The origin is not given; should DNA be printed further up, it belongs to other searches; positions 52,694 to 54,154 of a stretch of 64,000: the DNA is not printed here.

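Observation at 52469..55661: P-loop ATPase with C-terminal OmpR-type winged helix, flanked by two tandem paralogous proteins of unknown function and a small divergent ORF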

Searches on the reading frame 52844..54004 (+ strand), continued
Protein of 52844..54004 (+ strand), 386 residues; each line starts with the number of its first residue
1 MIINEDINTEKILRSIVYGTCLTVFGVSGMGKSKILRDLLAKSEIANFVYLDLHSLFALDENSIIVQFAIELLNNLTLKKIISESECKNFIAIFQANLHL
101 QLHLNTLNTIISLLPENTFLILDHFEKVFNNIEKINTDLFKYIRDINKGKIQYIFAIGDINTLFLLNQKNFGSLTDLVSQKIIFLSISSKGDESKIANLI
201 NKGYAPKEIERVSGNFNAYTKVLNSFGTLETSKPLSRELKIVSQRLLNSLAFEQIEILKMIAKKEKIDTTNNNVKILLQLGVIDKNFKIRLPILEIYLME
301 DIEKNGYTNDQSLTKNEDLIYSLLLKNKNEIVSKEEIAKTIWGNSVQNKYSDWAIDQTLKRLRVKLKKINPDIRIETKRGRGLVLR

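Call 42: fold_search(model_id=the predicted structure, library=pdb)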
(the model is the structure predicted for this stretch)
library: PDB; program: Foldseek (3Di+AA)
matches with E <= 10: 846; with E <= 0.001: 22
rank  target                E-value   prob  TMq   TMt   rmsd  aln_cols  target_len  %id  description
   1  2qen                  1.2e-06  1.00  0.32  0.34  14.5       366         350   16  The walker-type atpase paby2304 of pyrococcus abyssi (released 2008-07-01)
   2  7jpq_D                6.2e-06  1.00  0.28  0.27  19.1       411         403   13  ORC-O2-5: Human Origin Recognition Complex (ORC) with subunits 2,3,4,5 (released 2020-09-02)
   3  7jps_D                2.7e-05  1.00  0.27  0.26  18.8       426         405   15  ORC-DNA: Human Origin Recognition Complex (ORC) with DNA bound in the core (released 2020-09-09)
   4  7jpo_D                3.1e-05  1.00  0.28  0.27  18.7       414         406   13  ORC-O1AAA: Human Origin Recognition Complex (ORC) with dynamic/unresolved ORC2 WH (released 2020-09-02)
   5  9gjp_E                4.5e-05  1.00  0.30  0.28  19.9       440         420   13  OCCM maturation intermediate stalled with an Arginine Finger mutation in Mcm5: Conformer 2 (released 2025-03-05)
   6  5uj7_D                5.3e-05  1.00  0.28  0.28  18.1       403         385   13  Structure of the active form of human Origin Recognition Complex ATPase motor module, complex subunitS 1, 4, 5 (released 2017-02-08)
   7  2v1u_A                7.7e-05  1.00  0.29  0.29  18.1       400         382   12  STRUCTURE OF THE AEROPYRUM PERNIX ORC1 PROTEIN IN COMPLEX WITH DNA (released 2007-09-18)
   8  8s0c_D                8.5e-05  0.95  0.16  0.17  20.3       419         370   12  H. sapiens ORC1-5 bound to double stranded DNA as part of the MCM-ORC complex (released 2024-10-02)
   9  7tji_D                1.2e-04  1.00  0.30  0.27  18.8       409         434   15  S. cerevisiae ORC bound to 84 bp ARS1 DNA and Cdc6 (state 2) with flexible Orc6 N-terminal domain (released 2022-10-05)
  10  1w5t_A                1.9e-04  1.00  0.29  0.28  15.9       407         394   12  Structure of the Aeropyrum Pernix ORC2 protein (ADPNP-ADP complexes) (released 2004-10-05)
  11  2qby_A                2.1e-04  1.00  0.30  0.32  18.4       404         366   12  Crystal structure of a heterodimer of Cdc6/Orc1 initiators bound to origin DNA (from S. solfataricus) (released 2007-09-11)
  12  2fna_A                2.1e-04  1.00  0.29  0.31  19.7       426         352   12  Crystal structure of an archaeal aaa+ atpase (sso1545) from sulfolobus solfataricus p2 at 2.00 A resolution (released 2006-02-07)
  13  8s0e_E                2.1e-04  1.00  0.28  0.30  19.6       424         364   12  H. sapiens OCCM bound to double stranded DNA (released 2024-10-02)
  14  7tjh_D                2.4e-04  1.00  0.30  0.27  18.7       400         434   15  S. cerevisiae ORC bound to 84 bp ARS1 DNA and Cdc6 (state 1) with flexible Orc6 N-terminal domain (released 2022-10-05)
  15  7jgr_G                2.6e-04  1.00  0.27  0.28  18.1       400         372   12  Structure of Drosophila ORC bound to DNA (84 bp) and Cdc6 (released 2020-09-09)
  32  8bob_C                2.3e-03  0.97  0.27  0.26  20.4       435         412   10  Structural basis for negative regulation of the maltose system (released 2023-10-18)
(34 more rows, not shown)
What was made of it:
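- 53777..53989 (+): OmpR/PhoB-type winged-helix DNA-binding domain (Trans_reg_C, residues 312-382). Foldseek TM is 0.59-0.67 at rmsd 2.0-2.7 A (call 42).
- On AAA+ ATPases of the ORC/Cdc6 / ATPase_2 (PF01637) kind: Foldseek gives 2qen at E=1.2e-6, ORC4 at 6e-6, Orc1/Cdc6 and 2fna (call 42).
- On STAND regulators (MalT/LAL, SARP/AfsR): MalT (8bob_C) matches by Foldseek at E=2.3e-3 (call 42).
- Closest known: Archaeal/bacterial Walker-type ATPases of the ATPase_2. Same: These are the best whole-chain structural matches: 2qen at E=1.2e-6, 2fna at 2e-4, and ORC4/Orc1/Cdc6 at 6e-6 to 2e-3 (call 42).
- The best structural matches after 2qen are ORC4, Orc1 and Cdc6, which combine AAA+ and winged-helix domains to bind origin DNA (call 42).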

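Call 47: search_protein_families(library=padloc, proteins=[window:52844-54004:+, L007:1474-1698:-, L007:1695-1964:-, L012:523-1845:-, L012:43-492:-], max_evalue=0.1)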
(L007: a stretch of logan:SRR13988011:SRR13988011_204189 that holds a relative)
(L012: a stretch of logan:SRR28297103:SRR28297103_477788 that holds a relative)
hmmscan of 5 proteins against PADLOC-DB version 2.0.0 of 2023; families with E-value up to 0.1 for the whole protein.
window:52844-54004:+ (386 aa): 2 families
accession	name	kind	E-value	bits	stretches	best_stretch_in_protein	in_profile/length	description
PDLC04140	mad8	-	0.0019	15.8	1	19-55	27-67/314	mads_8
PDLC02739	PbeC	-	0.0029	14.3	1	240-336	140-235/644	PbeC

L007:1474-1698:- (74 aa): 0 families

L007:1695-1964:- (89 aa): 0 families

L012:523-1845:- (440 aa): 1 family
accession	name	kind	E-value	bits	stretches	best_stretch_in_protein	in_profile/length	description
PDLC01010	Csm2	-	0.017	14.2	1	10-62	40-89/96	CRISPR type III-A/MTUBE-associated protein Csm2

L012:43-492:- (149 aa): 0 families

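Call 48: search_protein_families(library=phrogs, proteins=[window:52844-54004:+, L007:1474-1698:-, L007:1695-1964:-, L012:523-1845:-, L012:43-492:-], max_evalue=0.1)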
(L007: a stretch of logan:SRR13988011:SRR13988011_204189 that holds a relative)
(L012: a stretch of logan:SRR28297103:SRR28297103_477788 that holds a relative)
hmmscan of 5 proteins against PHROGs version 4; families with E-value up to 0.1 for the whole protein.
window:52844-54004:+ (386 aa): 3 families
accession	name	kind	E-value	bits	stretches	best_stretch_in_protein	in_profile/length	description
phrog_731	-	unknown function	5.8e-10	39.9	1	309-385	149-224/227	-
phrog_4979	-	unknown function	0.035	15.2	1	255-351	4-100/143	-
phrog_296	-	integration and excision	0.049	13.3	0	18-42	317-341/626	DNA transposition protein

L007:1474-1698:- (74 aa): 1 family
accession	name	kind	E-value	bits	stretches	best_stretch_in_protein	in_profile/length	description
phrog_6549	-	unknown function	0.033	15.6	1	4-54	12-57/64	-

L007:1695-1964:- (89 aa): 0 families

L012:523-1845:- (440 aa): 1 family
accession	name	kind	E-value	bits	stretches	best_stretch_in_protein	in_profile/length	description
phrog_8683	-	unknown function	0.072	13.7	0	360-380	2-22/63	-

L012:43-492:- (149 aa): 0 families

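Call 49: find_related_loci(query=A3, collection=genome_contigs, flank=8000)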
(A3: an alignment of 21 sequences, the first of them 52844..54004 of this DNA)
Query A3 (386 aa) in genome_contigs; peptide patterns used: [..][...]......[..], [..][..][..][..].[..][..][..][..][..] (x = any residue, [..] = any of these).
237 stretches matched a pattern; 150 encode a relative of the query (tblastn E <= 1e-3); the best 80 are kept; 79 distinct loci.
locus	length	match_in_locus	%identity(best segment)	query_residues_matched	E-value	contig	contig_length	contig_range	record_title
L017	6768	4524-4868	38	271-386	6e-19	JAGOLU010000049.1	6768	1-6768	Candidatus Woesebacteria bacterium isolate Gw_Eff_bin_148 Gw_Eff_34477_length_6768_cov_10.975154, whole genome shotgun s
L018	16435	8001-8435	38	243-385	2e-18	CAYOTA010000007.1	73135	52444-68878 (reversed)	MAG TPA_asm: uncultured Gammaproteobacteria bacterium isolate SRP302895_co1_52 genome assembly, contig: NODE_647_length_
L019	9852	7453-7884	38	248-385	3e-18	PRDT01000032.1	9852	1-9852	MAG: Candidatus Levyibacteriota bacterium isolate Amazon FNV 2010 10 14 contig_75_45128178_length_9852_multi_3_in_0_out_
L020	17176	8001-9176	25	26-385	3e-17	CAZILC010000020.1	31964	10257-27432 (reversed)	MAG TPA_asm: uncultured Gammaproteobacteria bacterium isolate SRP200132_co1_59 genome assembly, contig: NODE_2378_length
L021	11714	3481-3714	46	305-382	4e-17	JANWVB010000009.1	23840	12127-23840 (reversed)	MAG: Patescibacteria group bacterium isolate SKYG105 NODE_9_length_23840_cov_3.155410, whole genome shotgun sequence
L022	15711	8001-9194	27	9-382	6e-17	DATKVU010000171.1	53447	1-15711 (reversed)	MAG TPA_asm: Clostridia bacterium isolate SMAG_U14141 k141_2815328, whole genome shotgun sequence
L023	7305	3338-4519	23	10-382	5e-17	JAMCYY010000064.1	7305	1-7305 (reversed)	MAG: Patescibacteria group bacterium isolate FK_Sedi_B_Bin.329 NODE_44579_length_7305_cov_2.06562, whole genome shotgun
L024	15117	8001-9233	24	9-385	8e-17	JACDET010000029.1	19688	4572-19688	MAG: Candidatus Levyibacteriota bacterium isolate MGR_bin367 SD2903_NODE_339_length_19688_cov_1.175451, whole genome sho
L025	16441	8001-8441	33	243-385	3e-16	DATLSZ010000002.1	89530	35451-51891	MAG TPA_asm: Candidatus Acidiferrales bacterium isolate SMAG_U13943 k141_94805, whole genome shotgun sequence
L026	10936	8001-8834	26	149-382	3e-16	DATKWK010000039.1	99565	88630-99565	MAG TPA_asm: Candidatus Bathyarchaeia archaeon isolate SMAG_U14161 k141_1615255, whole genome shotgun sequence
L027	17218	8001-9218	26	15-385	4e-16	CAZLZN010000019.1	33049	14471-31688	MAG TPA_asm: uncultured Gammaproteobacteria bacterium isolate SRP278252_co2_871 genome assembly, contig: NODE_2606_lengt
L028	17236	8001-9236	24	8-385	5e-16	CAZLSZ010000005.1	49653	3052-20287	MAG TPA_asm: uncultured Gammaproteobacteria bacterium isolate SRP170004_co1_21 genome assembly, contig: NODE_838_length_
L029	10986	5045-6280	23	9-385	7e-16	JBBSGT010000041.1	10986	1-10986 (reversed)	MAG: Candidatus Levyibacteriota bacterium isolate LS2_sbin.47 LS2_sbin.47_K_257600_L_10986_cov_20.0253, whole genome sho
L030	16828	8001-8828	27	150-382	7e-16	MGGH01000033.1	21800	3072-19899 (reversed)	MAG: Candidatus Woesebacteria bacterium RIFCSPHIGHO2_01_FULL_39_23 rifcsphigho2_01_scaffold_5088, whole genome shotgun s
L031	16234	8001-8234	45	305-382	1e-15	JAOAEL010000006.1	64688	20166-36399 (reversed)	MAG: Patescibacteria group bacterium isolate SKW259 NODE_6_length_64688_cov_5.899290, whole genome shotgun sequence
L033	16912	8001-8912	25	129-385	2e-15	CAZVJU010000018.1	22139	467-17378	MAG TPA_asm: uncultured Gammaproteobacteria bacterium isolate SRP050083_co3_9 genome assembly, contig: NODE_1668_length_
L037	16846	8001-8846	28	150-385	7e-15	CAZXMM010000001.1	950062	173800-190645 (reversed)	MAG TPA_asm: uncultured Gammaproteobacteria bacterium isolate SRP173033_co1_283 genome assembly, contig: NODE_1_length_9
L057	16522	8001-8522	30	238-382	3e-13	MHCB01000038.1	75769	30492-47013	MAG: Candidatus Blackburnbacteria bacterium RIFCSPHIGHO2_12_FULL_44_25 rifcsphigho2_12_scaffold_905, whole genome shotgu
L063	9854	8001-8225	41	310-385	5e-13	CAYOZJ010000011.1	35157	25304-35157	MAG TPA_asm: uncultured Gammaproteobacteria bacterium isolate SRP200132_co1_666 genome assembly, contig: NODE_2065_lengt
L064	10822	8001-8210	47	313-382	6e-13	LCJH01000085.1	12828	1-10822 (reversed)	MAG: Microgenomates group bacterium GW2011_GWA2_44_7 UW69_C0085, whole genome shotgun sequence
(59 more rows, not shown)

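Call 61: find_related_loci(query=A7, collection=metagenome_contigs, flank=8000)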
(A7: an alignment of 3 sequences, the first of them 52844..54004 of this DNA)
Query A7 (386 aa) in metagenome_contigs; peptide patterns used: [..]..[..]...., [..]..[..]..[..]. (x = any residue, [..] = any of these).
600 stretches matched a pattern, but none encodes a relative of the query by tblastn (E <= 1e-3).

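Call 62: find_related_loci(query=A7, collection=viral_contigs, flank=8000)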
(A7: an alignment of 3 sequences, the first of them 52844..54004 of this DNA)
Query A7 (386 aa) in viral_contigs; peptide patterns used: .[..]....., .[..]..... (x = any residue, [..] = any of these).
70 stretches matched a pattern, but none encodes a relative of the query by tblastn (E <= 1e-3).
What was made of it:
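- The clade has no relatives in IMG/VR (call 62).
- Tried and rejected: Scans for the regulator clade in JGI metagenome contigs and IMG/VR found no relatives (calls 61, 62).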

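Call 80: search_protein_families(library=pfam, proteins=[L057:8544-10811:-, L064:8242-10479:-, L037:8844-10736:-, L063:8274-8675:+, L033:5075-6043:+, L022:5829-7514:+, L022:9313-10818:+, L023:4525-6051:+, L023:2152-2964:-], max_evalue=0.001)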
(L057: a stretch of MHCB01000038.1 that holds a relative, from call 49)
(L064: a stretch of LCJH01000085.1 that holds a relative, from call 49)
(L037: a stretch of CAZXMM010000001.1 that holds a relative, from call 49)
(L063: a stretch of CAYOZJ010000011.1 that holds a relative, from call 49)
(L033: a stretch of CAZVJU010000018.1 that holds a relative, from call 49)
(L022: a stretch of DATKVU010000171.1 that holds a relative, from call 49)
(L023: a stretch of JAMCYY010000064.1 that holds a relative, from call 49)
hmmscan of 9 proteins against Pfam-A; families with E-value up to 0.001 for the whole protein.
L057:8544-10811:- (755 aa): 0 families

L064:8242-10479:- (745 aa): 2 families
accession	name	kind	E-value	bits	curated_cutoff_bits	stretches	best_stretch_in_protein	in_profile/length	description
PF12802.13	MarR_2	-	4.7e-05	23.9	27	0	579-627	7-54/61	MarR family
PF00392.27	GntR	-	0.00013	22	27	0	590-628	20-59/64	Bacterial regulatory proteins, gntR family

L037:8844-10736:- (630 aa): 0 families

L063:8274-8675:+ (133 aa): 2 families
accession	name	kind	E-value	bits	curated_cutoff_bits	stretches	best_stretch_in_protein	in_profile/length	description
PF20393.3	Pro_CA_2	-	3.3e-17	63.3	30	1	19-132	5-124/125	Putative carbonic anhydrase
PF00484.24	Pro_CA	-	0.00022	22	25.7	1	20-100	1-85/156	Carbonic anhydrase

L033:5075-6043:+ (322 aa): 1 family
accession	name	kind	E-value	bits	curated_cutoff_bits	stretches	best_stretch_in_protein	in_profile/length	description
PF01699.29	Na_Ca_ex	-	3.3e-48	163.9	24.9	2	181-319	4-148/151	Sodium/calcium exchanger protein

L022:5829-7514:+ (561 aa): 0 families

L022:9313-10818:+ (501 aa): 0 families

L023:4525-6051:+ (508 aa): 0 families

L023:2152-2964:- (270 aa): 0 families

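Call 88: search_protein_families(library=pfam, alignment_id=A3, max_evalue=0.05)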
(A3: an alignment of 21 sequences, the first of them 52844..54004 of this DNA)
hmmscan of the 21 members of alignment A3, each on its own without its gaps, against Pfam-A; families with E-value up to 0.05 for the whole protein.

A. member 1, window:52844-54004:+ (386 aa): 5 families
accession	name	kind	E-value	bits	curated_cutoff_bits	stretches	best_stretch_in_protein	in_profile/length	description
PF00486.34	Trans_reg_C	-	2.3e-11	44.1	26.2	1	312-382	5-74/77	Transcriptional regulatory protein, C terminal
PF13401.12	AAA_22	-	0.0012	19.6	27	1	20-148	6-109/130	AAA domain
PF25201.1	nSTAND6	-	0.0029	18.1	27.7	1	20-73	19-72/148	Novel STAND NTPase 6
PF13191.12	AAA_16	-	0.0062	17.5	32.6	1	20-126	25-142/167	AAA ATPase domain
PF15793.11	SHLD2_C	-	0.035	14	27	0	33-74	125-164/166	Shieldin complex subunit 2, C-terminal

B. families by the number of members that match (of 21 scanned): 11 families
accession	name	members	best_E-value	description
PF00486.34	Trans_reg_C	21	2.5e-14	Transcriptional regulatory protein, C terminal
PF05193.26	Peptidase_M16_C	3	0.011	Peptidase M16 inactive domain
PF13401.12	AAA_22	2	9.3e-05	AAA domain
PF25201.1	nSTAND6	2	0.0029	Novel STAND NTPase 6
PF13191.12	AAA_16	2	0.0049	AAA ATPase domain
PF13238.12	AAA_18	1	0.0041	AAA domain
PF07693.20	KAP_NTPase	1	0.015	KAP family P-loop domain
PF20703.3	nSTAND1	1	0.016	Novel STAND NTPase 1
PF12623.12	Hen1_L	1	0.034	RNA repair, ligase-Pnkp-associating, region of Hen1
PF15793.11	SHLD2_C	1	0.035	Shieldin complex subunit 2, C-terminal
PF24883.2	NPHP3_N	1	0.049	Nephrocystin 3, N-terminal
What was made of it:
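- On OmpR/PhoB-type winged-helix DNA-binding domain (Pfam PF00486 Trans_reg_C): All 21 aligned family members match (call 88).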
